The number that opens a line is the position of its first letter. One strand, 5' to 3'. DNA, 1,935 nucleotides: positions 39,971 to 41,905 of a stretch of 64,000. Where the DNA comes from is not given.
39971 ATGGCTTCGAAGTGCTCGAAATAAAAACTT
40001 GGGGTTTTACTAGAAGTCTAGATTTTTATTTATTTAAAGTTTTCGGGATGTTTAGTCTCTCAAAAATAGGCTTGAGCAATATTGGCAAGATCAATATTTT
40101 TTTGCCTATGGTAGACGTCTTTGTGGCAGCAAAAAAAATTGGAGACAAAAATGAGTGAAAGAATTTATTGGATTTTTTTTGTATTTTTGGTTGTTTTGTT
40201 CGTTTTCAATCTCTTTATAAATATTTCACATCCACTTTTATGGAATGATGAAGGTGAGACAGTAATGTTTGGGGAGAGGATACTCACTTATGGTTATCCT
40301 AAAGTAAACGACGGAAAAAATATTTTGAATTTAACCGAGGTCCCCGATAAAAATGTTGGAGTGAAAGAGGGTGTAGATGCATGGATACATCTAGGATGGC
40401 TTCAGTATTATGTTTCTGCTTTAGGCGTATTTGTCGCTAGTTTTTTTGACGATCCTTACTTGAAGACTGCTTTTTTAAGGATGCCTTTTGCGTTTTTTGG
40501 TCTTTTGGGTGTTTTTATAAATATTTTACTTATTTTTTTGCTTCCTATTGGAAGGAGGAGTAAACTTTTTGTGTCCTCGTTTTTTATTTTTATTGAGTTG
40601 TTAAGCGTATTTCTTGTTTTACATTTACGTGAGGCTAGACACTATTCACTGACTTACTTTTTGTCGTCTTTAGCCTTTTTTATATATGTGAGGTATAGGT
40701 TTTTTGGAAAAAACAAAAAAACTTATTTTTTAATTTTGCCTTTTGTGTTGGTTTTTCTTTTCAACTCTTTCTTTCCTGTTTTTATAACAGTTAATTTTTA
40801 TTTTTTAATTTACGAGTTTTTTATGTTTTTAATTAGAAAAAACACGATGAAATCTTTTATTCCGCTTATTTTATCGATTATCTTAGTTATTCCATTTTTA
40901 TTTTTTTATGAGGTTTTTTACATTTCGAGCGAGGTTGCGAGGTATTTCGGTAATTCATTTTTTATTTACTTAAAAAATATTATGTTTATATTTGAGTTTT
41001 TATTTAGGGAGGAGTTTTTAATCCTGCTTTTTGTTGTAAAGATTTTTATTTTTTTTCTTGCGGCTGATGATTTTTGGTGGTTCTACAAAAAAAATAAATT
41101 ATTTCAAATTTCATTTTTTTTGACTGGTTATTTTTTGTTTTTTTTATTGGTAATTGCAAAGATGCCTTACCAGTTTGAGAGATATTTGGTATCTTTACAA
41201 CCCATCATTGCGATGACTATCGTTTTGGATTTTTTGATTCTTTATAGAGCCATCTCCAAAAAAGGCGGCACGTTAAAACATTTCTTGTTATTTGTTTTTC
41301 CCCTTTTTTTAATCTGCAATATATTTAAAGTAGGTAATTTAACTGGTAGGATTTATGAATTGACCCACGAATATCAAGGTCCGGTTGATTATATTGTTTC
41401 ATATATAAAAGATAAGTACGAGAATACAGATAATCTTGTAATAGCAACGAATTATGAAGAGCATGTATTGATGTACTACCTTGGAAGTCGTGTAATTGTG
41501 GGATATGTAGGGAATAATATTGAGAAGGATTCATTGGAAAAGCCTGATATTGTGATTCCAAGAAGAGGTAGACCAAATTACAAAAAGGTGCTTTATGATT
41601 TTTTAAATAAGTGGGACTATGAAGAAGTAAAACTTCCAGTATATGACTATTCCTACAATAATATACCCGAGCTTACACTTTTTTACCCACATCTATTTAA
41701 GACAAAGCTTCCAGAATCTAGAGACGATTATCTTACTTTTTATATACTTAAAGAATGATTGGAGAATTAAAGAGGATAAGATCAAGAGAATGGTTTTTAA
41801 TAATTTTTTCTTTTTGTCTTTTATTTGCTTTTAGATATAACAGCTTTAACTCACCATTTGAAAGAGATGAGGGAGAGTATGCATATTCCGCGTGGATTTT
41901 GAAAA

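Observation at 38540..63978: Very large glycosylation locus: about 12 GT-C-like polytopic proteins, 3 Dpm1-like GT2 synthases and 2 methyltransferases, next to rmlABCD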

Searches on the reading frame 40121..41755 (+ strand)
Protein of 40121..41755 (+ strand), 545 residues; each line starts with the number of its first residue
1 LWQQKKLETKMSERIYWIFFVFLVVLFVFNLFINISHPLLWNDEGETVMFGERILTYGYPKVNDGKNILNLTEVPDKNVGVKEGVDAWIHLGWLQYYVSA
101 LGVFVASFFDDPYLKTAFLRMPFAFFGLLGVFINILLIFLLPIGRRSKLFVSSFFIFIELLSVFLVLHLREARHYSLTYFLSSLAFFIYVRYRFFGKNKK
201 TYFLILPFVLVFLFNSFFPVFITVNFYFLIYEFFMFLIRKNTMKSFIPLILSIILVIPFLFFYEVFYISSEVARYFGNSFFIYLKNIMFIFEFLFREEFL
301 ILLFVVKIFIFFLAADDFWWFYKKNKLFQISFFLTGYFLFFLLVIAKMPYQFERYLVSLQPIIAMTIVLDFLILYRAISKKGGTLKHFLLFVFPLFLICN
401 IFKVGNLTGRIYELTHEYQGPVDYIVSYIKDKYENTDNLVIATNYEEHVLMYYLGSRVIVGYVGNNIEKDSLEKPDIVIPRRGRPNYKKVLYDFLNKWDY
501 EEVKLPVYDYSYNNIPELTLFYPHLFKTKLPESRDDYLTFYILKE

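Call 3: search_protein_families(library=pfam, proteins=[window:40121-41755:+], max_evalue=0.01)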
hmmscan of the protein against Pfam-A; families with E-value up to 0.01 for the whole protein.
window:40121-41755:+ (545 aa): 0 families

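Call 9: search_protein_families(library=ncbifam, proteins=[window:40121-41755:+], max_evalue=0.01)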
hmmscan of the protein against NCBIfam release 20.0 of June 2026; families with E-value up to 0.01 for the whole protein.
window:40121-41755:+ (545 aa): 0 families

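Call 42: find_homologous_proteins(query=window:40121-41755:+, max_evalue=0.001)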
Query window:40121-41755:+ (545 aa): 195 proteins with E <= 0.001 among 8000 candidates; the best 120 are listed.
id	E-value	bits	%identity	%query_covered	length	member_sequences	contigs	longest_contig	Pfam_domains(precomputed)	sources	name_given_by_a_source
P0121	0.0e+0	1165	100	98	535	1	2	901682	-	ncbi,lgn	-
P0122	3.2e-273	926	79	98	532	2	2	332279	-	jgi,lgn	-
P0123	6.9e-143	496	46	96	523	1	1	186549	-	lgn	-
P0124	2.1e-141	491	46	98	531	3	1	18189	-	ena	-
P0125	4.5e-131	457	45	98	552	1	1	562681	-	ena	-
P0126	1.8e-130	455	45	98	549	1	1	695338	-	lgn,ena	-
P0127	7.4e-129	449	44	96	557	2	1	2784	-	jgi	-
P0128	7.0e-121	423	44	97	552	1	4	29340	-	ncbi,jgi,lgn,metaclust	jgi:hypothetical protein|metaclust:\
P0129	7.1e-121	423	41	96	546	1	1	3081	-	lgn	-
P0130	6.0e-115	403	45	96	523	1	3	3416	-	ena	-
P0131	3.7e-113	397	41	99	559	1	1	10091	-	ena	-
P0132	5.5e-113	397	41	99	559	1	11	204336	-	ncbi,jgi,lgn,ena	-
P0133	1.6e-112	395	41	99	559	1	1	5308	-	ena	-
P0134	1.3e-111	392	41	98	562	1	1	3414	-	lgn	-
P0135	5.7e-111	390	41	94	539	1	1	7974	-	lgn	-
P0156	1.2e-99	353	40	95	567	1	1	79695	-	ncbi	ncbi:MAG: hypothetical protein V1869_06640 [Candidatus Omnitrophota bacterium]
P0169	6.9e-96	340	37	99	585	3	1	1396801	-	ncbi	-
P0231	7.9e-83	297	33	95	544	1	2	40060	-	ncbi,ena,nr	ncbi:MAG: hypothetical protein QNK04_21495 [Myxococcota bacterium]|nr:hypothetical protein [Myxococc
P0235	4.2e-82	295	36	94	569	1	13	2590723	-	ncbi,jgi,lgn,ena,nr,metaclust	ncbi:MAG TPA: hypothetical protein DDW94_12500 [Deltaproteobacteria bacterium]|nr:MAG: hypothetical 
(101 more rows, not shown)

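Call 47: search_protein_families(library=pfam, proteins=[window:40121-41755:+], max_evalue=10)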
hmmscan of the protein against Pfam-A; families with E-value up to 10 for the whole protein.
window:40121-41755:+ (545 aa): 0 families
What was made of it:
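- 40121..41758 (+): GT-C-fold glycosyltransferase of a family with no Pfam or NCBIfam model. It has a C-terminal alpha/beta domain. The probable start is the ATG at 40151. No Pfam or NCBIfam hit (calls 3, 9, 47).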

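Call 56: predict_structure(alignment_id=A5)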
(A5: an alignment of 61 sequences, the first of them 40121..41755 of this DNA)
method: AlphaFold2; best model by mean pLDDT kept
length: 545 residues; sequences in the alignment: 61
mean_pLDDT: 96.0   pTM: 0.94
mean pLDDT of the five models: 96.0, 95.9, 95.3, 95.1, 95.1
residues with pLDDT >= 90: 525; 70-90: 20; 50-70: 0; < 50: 0
segments of 3 or more residues with pLDDT < 50: none
pLDDT, mean of each block of 10 residues (from residue 1): 83 95 98 98 98 98 97 93 97 98 98 98 99 98 95 97 98 98 98 96 98 98 98 92 93 98 97 94 97 96 95 92 95 98 95 96 97 94 92 92 96 97 98 98 97 98 94 98 94 98 97 95 95 97 94
secondary structure, 60 per line:
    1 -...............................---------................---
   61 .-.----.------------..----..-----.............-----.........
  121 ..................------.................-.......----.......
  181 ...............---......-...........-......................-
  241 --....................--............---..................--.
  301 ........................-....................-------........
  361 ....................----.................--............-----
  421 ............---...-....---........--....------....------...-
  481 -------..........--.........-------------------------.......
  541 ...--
elements in order: H2-32 H42-57 H94-106 H112-138 H145-161 H163-169 H174-195 H199-204 H206-216 H218-239 H243-262 H265-276 H280-297 H300-324 H326-345 H353-380 H385-401 H404-415 H421-432 E440-443 H447-454 E457-460 H467-470 E477-479 H488-497 E500-508 E537-543
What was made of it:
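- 40121..41758 (+): AF2 pLDDT 96, pTM 0.94 (call 56).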

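Call 58: fold_search(model_id=the predicted structure, library=pdb)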
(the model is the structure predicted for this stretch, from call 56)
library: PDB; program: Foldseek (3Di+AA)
matches with E <= 10: 290; with E <= 0.001: 10
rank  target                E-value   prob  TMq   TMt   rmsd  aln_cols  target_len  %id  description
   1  9s6t_A                3.3e-05  1.00  0.56  0.62   7.5       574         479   11  Ternary cryo-EM structure of chicken ALG12 with Dol25-PP-GlcNAc2Man7, Dol25-P-Man, and Fab (released 2026-03-18)
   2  9s6u_A                3.3e-05  1.00  0.58  0.58   7.5       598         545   15  Ternary cryo-EM structure of human ALG9 with Dol25-PP-GlcNAc2Man8, Dol25-P-Man and Fab (released 2026-03-18)
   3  9s6s_A                3.3e-05  1.00  0.57  0.57   7.6       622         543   14  Ternary cryo-EM structure of human ALG9 with Dol25-PP-GlcNAc2Man6, Dol25-P-Man and Fab (released 2026-03-18)
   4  6gxc_A                4.2e-05  1.00  0.45  0.36   9.5       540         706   12  Bacterial oligosaccharyltransferase PglB in complex with an inhibitory peptide and a reactive lipid-linked oligosaccha (released 2018-11-14)
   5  5ogl_A                5.1e-05  1.00  0.46  0.37   9.2       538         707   12  Structure of bacterial oligosaccharyltransferase PglB in complex with an acceptor peptide and an lipid-linked oligosac (released 2017-10-25)
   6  3rce_A                6.7e-05  1.00  0.45  0.38  12.5       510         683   14  Bacterial oligosaccharyltransferase PglB (released 2011-06-15)
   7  5ezm                  1.7e-04  1.00  0.53  0.53   7.6       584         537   11  Crystal Structure of ArnT from Cupriavidus metallidurans in the apo state (released 2016-02-17)
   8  8b6l_I                1.8e-04  1.00  0.51  0.42  10.5       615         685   10  Subtomogram average of the human Sec61-TRAP-OSTA-translocon (released 2022-12-07)
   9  5f15                  2.2e-04  1.00  0.49  0.49  11.1       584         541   11  Crystal Structure of ArnT from Cupriavidus metallidurans bound to Undecaprenyl phosphate (released 2016-02-17)
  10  3wak                  7.7e-04  1.00  0.48  0.33  10.6       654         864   12  Crystal structure of the Archaeoglobus fulgidus oligosaccharyltransferase (O29867_ARCFU) in the apo form (released 2013-10-30)
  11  3waj                  1.0e-03  1.00  0.46  0.34  13.9       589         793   12  Crystal structure of the Archaeoglobus fulgidus oligosaccharyltransferase (O29867_ARCFU) complex with Zn and sulfate (released 2013-10-30)
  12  6ezn_F                1.9e-03  1.00  0.49  0.42  12.6       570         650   13  Cryo-EM structure of the yeast oligosaccharyltransferase (OST) complex (released 2018-01-17)
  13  9i5k_A                2.2e-03  1.00  0.46  0.50  10.1       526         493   13  Structure of the Chaetomium thermophilum Pmt4 homodimer (C2 symmetry) (released 2025-12-24)
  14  9i5l_A                3.5e-03  1.00  0.34  0.27   6.0       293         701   16  Structure of the Chaetomium thermophilum Pmt4 homodimer (C1 symmetry) (released 2025-12-24)
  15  7bvc_A                8.0e-03  1.00  0.42  0.23   6.3       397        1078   12  Cryo-EM structure of Mycobacterium smegmatis arabinosyltransferase EmbA-EmbB-AcpM2 in complex with ethambutol (released 2020-04-29)
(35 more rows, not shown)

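Call 88: search_protein_representatives(alignment_id=A5)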
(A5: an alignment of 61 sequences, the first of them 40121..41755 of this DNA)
Query: 61 sequences, 560 profile positions. Proteins with E-value up to 0.001 (for the whole library): 2147; up to 1e-10: 1205; up to 1e-30: 434. The best 150 are listed.
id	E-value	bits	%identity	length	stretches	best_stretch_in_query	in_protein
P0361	2.7e-210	716.1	-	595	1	8-559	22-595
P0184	1.9e-207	706.7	-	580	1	2-559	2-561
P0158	5.7e-207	705.2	-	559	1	5-559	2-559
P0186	2.1e-202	690.1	-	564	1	9-559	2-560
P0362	3.7e-202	689.3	-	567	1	10-559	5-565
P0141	5.0e-202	688.9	-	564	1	3-559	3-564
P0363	7.6e-201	685.0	-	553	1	8-559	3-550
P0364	1.4e-198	677.5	-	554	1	5-559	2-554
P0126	6.2e-197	672.1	-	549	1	9-559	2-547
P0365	4.2e-196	669.3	-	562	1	8-559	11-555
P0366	1.2e-195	667.8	-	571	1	6-558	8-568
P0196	2.5e-193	660.1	-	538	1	7-558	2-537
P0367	6.8e-193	658.7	-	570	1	10-558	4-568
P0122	1.2e-192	657.9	-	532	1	9-559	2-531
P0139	2.5e-192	656.8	-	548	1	8-559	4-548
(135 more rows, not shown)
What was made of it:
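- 40121..41758 (+): The family has 434 representatives at E<=1e-30 (call 88).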

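Call 90: find_encoding_contigs(protein=P0235, flank=10000, max_places=1)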
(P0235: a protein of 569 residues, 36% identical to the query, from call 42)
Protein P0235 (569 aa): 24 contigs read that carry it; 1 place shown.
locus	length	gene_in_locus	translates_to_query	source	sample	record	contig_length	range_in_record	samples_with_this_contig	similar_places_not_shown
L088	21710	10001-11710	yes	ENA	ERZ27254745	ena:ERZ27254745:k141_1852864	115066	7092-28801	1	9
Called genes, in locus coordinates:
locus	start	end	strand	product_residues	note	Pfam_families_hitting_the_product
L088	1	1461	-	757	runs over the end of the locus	PF14457:Prok-E2_A, PF00899:ThiF, PF14464:Prok-JAB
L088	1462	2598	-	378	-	-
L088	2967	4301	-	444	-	PF00753:Lactamase_B (weak)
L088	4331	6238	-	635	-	-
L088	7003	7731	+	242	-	PF00535:Glycos_transf_2, PF13641:Glyco_tranf_2_3, PF13632:Glyco_trans_2_3 (faint)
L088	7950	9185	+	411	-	PF01041:DegT_DnrJ_EryC1, PF00155:Aminotran_1_2 (weak), PF01212:Beta_elim_lyase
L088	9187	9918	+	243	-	PF01209:Ubie_methyltran, PF08003:Methyltransf_9 (weak), PF13489:Methyltransf_23, PF07021:MetW, PF13847:Methyltransf_31, PF08241:Methyltransf_11, PF08242:Methyltransf_12, PF13649:Methyltransf_25, +1 more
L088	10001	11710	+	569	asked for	-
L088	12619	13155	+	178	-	PF08534:Redoxin, PF00578:AhpC-TSA, PF00085:Thioredoxin (faint), PF13905:Thioredoxin_8 (weak)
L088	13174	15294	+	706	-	PF07715:Plug, PF00593:TonB_dep_Rec_b-barrel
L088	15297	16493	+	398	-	PF24316:Tli3 (faint), PF13088:BNR_2 (faint)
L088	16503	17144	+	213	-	PF13103:TonB_2 (weak), PF03544:TonB_C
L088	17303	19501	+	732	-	PF07719:TPR_2 (weak), PF13414:TPR_11, PF13432:TPR_16, PF14559:TPR_19 (weak), PF14561:TPR_20 (weak), PF13432:TPR_16, PF13414:TPR_11, PF14559:TPR_19, +20 more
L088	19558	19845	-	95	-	-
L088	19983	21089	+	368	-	PF00512:HisKA, PF02518:HATPase_c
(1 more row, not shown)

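Call 91: find_encoding_contigs(protein=P0231, flank=10000, max_places=1)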
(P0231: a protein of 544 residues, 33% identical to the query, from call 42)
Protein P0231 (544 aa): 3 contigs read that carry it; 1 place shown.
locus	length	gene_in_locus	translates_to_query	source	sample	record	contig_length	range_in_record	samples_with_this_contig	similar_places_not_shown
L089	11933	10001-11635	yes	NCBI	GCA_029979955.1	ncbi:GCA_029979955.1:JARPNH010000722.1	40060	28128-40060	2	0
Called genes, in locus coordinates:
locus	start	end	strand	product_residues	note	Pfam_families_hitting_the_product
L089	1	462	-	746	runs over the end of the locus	PF13371:TPR_9 (faint), PF13414:TPR_11 (faint), PF13424:TPR_12 (faint), PF13428:TPR_14 (faint), PF13432:TPR_16, PF14559:TPR_19 (weak), PF13432:TPR_16, PF14559:TPR_19, +11 more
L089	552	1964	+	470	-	PF00884:Sulfatase, PF01663:Phosphodiest, PF16347:SGSH_C (weak)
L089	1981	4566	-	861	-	PF07715:Plug, PF00593:TonB_dep_Rec_b-barrel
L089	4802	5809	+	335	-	-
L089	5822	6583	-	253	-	-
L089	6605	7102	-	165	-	-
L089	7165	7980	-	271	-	PF00691:OmpA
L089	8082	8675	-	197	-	PF13462:Thioredoxin_4, PF01323:DSBA, PF13743:Thioredoxin_5 (weak)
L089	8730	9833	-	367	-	PF01658:Inos-1-P_synth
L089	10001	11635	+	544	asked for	-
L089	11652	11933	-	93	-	PF07589:PEP_exosort_dom (weak)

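Call 93: find_encoding_contigs(protein=P0169, flank=8000, max_places=1)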
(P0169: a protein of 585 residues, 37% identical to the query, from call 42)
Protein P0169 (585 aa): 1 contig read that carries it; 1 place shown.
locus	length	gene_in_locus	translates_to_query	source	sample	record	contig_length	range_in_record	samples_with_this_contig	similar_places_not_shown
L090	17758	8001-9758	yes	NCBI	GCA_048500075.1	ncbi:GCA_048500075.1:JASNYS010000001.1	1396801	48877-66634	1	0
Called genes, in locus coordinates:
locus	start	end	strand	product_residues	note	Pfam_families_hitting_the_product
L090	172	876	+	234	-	PF00535:Glycos_transf_2, PF13641:Glyco_tranf_2_3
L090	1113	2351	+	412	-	PF01041:DegT_DnrJ_EryC1, PF01212:Beta_elim_lyase (weak)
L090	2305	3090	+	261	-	PF13489:Methyltransf_23, PF01209:Ubie_methyltran, PF07021:MetW (weak), PF08003:Methyltransf_9 (weak), PF13847:Methyltransf_31, PF08241:Methyltransf_11, PF08242:Methyltransf_12, PF13649:Methyltransf_25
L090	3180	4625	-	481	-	PF02310:B12-binding, PF04055:Radical_SAM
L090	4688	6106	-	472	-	PF02310:B12-binding, PF04055:Radical_SAM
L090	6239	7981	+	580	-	-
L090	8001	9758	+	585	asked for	-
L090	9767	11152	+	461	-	-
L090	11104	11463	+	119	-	-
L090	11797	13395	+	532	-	PF13442:Cytochrome_CBB3, PF02239:Cytochrom_D1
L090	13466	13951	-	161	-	-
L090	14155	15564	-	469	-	PF13442:Cytochrome_CBB3, PF02239:Cytochrom_D1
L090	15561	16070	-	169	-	PF22451:NirdL-like_HTH, PF17805:AsnC_trans_reg2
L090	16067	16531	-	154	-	PF13404:HTH_AsnC-type (weak), PF22451:NirdL-like_HTH, PF17805:AsnC_trans_reg2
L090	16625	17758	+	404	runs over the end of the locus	PF13353:Fer4_12 (weak), PF04055:Radical_SAM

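Call 94: find_encoding_contigs(protein=P0156, flank=8000, max_places=1)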
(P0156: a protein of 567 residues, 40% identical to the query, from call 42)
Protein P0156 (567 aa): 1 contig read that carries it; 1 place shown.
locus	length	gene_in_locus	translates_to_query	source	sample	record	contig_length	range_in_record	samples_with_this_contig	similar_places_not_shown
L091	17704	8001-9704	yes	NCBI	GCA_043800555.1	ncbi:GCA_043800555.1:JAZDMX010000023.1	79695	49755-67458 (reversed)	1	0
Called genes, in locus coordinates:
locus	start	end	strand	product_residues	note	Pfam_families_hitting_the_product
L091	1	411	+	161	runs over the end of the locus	PF05991:NYN_YacP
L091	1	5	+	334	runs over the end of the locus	PF03706:LPG_synthase_TM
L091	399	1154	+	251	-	PF23023:Anti-Pycsar_Apyc1 (faint), PF00753:Lactamase_B (weak), PF12706:Lactamase_B_2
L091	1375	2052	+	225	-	PF05552:MS_channel_1st_1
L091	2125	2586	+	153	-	-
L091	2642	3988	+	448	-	PF08495:FIST, PF10442:FIST_C (weak)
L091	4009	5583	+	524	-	PF00672:HAMP, PF00512:HisKA, PF02518:HATPase_c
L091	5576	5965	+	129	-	PF00072:Response_reg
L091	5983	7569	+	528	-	PF00497:SBP_bac_3, PF00512:HisKA, PF02518:HATPase_c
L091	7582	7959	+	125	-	PF00072:Response_reg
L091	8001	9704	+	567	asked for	-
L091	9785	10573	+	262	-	-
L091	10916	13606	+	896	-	PF00690:Cation_ATPase_N, PF00122:E1-E2_ATPase, PF00702:Hydrolase, PF13246:Cation_ATPase, PF12710:HAD (weak), PF08282:Hydrolase_3 (faint), PF00689:Cation_ATPase_C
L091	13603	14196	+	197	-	PF04367:DUF502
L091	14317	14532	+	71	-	-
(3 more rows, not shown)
